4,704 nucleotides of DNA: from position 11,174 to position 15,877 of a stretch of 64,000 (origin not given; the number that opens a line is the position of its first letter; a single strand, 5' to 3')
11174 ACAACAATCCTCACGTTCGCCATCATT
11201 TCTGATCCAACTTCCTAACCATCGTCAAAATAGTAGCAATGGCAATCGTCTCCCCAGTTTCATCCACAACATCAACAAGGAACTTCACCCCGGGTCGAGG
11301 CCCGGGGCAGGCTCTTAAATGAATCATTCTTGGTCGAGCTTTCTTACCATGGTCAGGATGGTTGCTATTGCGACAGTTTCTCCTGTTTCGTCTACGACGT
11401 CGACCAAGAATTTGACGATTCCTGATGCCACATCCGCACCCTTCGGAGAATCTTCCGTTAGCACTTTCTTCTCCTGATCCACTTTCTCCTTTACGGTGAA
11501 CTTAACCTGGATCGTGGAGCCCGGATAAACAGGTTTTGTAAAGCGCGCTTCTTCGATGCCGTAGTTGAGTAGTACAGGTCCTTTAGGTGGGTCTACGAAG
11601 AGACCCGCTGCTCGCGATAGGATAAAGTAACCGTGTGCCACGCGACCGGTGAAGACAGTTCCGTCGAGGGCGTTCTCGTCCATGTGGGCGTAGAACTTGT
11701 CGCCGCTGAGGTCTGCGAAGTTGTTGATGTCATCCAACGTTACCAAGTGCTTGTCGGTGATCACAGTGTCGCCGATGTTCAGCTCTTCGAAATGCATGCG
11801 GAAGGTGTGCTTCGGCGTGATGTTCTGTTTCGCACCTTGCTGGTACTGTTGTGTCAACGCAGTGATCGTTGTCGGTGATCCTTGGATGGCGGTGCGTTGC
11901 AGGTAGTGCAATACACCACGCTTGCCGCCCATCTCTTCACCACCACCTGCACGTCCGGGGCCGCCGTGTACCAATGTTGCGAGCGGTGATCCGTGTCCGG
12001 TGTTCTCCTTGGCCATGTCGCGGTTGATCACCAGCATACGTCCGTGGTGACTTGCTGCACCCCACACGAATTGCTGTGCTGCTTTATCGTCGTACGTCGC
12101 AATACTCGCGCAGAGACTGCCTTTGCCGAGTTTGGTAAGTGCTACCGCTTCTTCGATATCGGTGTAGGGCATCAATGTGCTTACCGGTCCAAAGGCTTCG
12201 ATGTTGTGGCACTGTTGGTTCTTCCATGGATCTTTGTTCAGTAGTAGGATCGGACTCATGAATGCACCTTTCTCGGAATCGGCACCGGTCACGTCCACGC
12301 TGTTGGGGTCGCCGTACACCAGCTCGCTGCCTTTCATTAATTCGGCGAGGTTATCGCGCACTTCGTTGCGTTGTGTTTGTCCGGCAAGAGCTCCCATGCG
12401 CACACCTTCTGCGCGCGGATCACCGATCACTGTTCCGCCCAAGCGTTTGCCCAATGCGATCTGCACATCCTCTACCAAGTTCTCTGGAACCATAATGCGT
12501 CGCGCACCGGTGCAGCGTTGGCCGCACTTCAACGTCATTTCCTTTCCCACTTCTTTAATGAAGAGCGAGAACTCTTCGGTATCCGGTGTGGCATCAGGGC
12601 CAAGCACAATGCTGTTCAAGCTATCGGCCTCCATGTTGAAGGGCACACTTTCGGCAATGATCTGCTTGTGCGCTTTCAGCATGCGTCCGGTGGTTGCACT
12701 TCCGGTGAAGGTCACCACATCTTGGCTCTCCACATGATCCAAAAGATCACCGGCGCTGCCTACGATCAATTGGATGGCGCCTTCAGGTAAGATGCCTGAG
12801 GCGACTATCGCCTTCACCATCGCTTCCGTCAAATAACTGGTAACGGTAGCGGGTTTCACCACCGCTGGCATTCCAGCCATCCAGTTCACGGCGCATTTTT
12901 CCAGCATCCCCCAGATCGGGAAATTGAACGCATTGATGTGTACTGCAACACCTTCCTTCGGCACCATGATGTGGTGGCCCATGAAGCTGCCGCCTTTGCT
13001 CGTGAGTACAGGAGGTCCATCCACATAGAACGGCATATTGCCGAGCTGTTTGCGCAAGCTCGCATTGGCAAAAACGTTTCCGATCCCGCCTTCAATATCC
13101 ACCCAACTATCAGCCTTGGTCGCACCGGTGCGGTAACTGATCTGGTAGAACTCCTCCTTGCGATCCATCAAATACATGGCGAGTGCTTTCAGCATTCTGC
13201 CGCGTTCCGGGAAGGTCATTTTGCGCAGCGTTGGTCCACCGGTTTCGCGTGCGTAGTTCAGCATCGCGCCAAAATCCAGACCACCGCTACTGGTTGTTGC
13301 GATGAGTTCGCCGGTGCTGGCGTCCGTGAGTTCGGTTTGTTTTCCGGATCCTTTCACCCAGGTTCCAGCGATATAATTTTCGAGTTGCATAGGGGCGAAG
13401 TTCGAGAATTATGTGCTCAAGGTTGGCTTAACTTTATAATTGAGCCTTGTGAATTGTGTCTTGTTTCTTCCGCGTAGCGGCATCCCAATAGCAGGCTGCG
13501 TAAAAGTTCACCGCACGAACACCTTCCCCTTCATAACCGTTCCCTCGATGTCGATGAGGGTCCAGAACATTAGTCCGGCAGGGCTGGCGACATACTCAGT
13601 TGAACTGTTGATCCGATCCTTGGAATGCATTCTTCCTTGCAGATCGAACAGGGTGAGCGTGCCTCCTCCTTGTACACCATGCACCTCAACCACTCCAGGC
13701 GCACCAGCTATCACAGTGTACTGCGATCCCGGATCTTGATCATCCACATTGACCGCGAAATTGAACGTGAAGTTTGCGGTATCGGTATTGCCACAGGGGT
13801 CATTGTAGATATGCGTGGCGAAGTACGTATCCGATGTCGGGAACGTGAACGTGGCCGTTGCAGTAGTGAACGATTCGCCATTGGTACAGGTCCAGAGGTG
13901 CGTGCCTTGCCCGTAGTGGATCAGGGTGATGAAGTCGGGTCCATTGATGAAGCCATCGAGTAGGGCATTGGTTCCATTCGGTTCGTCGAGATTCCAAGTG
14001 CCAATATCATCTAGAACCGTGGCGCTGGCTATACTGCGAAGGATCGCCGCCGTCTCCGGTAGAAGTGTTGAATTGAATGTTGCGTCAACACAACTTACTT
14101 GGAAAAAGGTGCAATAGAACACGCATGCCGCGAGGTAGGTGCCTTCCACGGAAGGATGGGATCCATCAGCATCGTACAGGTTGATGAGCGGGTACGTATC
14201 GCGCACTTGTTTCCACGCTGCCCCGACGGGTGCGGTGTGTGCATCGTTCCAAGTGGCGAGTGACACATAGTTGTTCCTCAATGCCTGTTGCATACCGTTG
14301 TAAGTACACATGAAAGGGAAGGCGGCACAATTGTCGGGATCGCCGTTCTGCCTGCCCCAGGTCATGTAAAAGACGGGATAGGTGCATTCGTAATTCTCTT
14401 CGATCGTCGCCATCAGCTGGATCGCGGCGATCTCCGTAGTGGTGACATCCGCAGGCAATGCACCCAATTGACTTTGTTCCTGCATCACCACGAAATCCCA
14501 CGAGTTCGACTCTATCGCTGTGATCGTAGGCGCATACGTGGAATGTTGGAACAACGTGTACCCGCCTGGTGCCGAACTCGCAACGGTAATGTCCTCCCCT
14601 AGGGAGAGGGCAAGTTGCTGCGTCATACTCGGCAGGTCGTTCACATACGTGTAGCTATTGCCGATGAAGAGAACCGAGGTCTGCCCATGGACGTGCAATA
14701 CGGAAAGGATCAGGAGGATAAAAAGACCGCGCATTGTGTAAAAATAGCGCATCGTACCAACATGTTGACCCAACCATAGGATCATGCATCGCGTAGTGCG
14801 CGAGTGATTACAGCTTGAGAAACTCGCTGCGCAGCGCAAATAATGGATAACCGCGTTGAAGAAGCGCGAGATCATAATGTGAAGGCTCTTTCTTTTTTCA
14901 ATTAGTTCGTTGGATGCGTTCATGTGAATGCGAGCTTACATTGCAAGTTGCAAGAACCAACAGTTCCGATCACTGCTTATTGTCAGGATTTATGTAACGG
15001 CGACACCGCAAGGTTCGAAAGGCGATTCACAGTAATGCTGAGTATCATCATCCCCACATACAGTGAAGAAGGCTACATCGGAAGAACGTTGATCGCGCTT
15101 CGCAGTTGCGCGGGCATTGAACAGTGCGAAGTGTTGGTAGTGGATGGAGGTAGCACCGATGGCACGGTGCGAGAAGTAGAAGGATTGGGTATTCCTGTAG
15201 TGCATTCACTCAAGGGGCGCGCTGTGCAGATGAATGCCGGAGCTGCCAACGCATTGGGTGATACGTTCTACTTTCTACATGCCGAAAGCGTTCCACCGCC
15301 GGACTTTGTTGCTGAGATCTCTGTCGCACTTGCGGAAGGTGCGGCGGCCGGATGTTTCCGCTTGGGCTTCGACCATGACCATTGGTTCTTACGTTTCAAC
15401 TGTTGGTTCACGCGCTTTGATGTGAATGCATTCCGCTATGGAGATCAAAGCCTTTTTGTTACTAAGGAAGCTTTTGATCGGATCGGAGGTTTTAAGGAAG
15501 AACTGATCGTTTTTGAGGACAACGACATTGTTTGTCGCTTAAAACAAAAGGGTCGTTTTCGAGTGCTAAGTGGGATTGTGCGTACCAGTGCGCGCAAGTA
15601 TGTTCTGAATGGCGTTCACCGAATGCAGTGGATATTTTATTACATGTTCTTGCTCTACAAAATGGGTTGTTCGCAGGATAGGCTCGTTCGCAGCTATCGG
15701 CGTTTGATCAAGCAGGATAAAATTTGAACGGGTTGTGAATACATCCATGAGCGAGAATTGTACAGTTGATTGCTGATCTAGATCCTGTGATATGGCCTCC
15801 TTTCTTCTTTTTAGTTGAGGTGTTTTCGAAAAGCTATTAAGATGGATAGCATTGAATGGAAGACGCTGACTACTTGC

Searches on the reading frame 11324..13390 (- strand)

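Call 103: search_protein_families(library=pfam, proteins=[window:11324-13390:-], max_evalue=0.001)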
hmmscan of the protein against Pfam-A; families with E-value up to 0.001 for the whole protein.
window:11324-13390:- (688 aa): 2 families
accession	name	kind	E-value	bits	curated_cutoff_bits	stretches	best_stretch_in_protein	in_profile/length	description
PF00171.27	Aldedh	-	8.9e-53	179.9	23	1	11-500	1-459/461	Aldehyde dehydrogenase family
PF01575.25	MaoC_dehydratas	-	2.4e-23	82.5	27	1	540-643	7-111/123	MaoC like domain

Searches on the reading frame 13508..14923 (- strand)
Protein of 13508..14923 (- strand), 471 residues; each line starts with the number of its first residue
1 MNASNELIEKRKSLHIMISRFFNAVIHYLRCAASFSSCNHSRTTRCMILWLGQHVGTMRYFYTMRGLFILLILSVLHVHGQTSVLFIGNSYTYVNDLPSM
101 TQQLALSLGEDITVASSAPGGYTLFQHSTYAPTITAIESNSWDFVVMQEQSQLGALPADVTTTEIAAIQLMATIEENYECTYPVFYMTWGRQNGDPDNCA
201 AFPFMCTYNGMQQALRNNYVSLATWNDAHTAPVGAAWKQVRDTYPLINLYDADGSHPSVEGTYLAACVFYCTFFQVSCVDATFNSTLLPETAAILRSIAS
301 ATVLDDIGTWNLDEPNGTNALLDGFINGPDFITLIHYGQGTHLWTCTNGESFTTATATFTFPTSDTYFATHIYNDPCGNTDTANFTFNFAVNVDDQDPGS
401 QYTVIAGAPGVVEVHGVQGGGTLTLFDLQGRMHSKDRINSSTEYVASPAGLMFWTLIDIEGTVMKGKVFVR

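Call 103: search_protein_families(library=pfam, proteins=[window:13508-14923:-], max_evalue=0.001)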
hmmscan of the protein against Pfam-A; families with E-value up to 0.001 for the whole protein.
window:13508-14923:- (471 aa): 1 family
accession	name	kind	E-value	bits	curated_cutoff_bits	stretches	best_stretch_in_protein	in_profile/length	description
PF16227.11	DUF4886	-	4.6e-09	36.1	26.7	1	135-287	76-226/242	Domain of unknown function (DUF4886)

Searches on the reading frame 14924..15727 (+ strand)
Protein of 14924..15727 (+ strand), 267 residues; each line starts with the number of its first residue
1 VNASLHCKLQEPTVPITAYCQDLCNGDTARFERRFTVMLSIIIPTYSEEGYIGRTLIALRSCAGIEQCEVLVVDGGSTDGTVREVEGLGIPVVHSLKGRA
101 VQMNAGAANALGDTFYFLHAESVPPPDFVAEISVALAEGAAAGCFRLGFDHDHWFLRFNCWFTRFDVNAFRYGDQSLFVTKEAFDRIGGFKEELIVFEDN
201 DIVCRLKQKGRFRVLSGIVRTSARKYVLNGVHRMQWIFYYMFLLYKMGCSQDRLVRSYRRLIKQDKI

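Call 103: search_protein_families(library=pfam, proteins=[window:14924-15727:+], max_evalue=0.001)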
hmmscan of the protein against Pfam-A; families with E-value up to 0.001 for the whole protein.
window:14924-15727:+ (267 aa): 4 families
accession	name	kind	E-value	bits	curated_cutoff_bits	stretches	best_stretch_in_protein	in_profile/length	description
PF00535.33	Glycos_transf_2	-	2.6e-16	60.4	23.3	1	40-153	1-123/168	Glycosyl transferase family 2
PF13641.12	Glyco_tranf_2_3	-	1.3e-07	32.3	27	1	39-211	3-199/230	Glycosyltransferase like family 2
PF10111.15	Glyco_tranf_2_2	-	8.2e-07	29.2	27.3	0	40-130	1-100/276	Glycosyltransferase like family 2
PF13632.12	Glyco_trans_2_3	-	0.00035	20.9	27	1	115-214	2-115/198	Glycosyl transferase family group 2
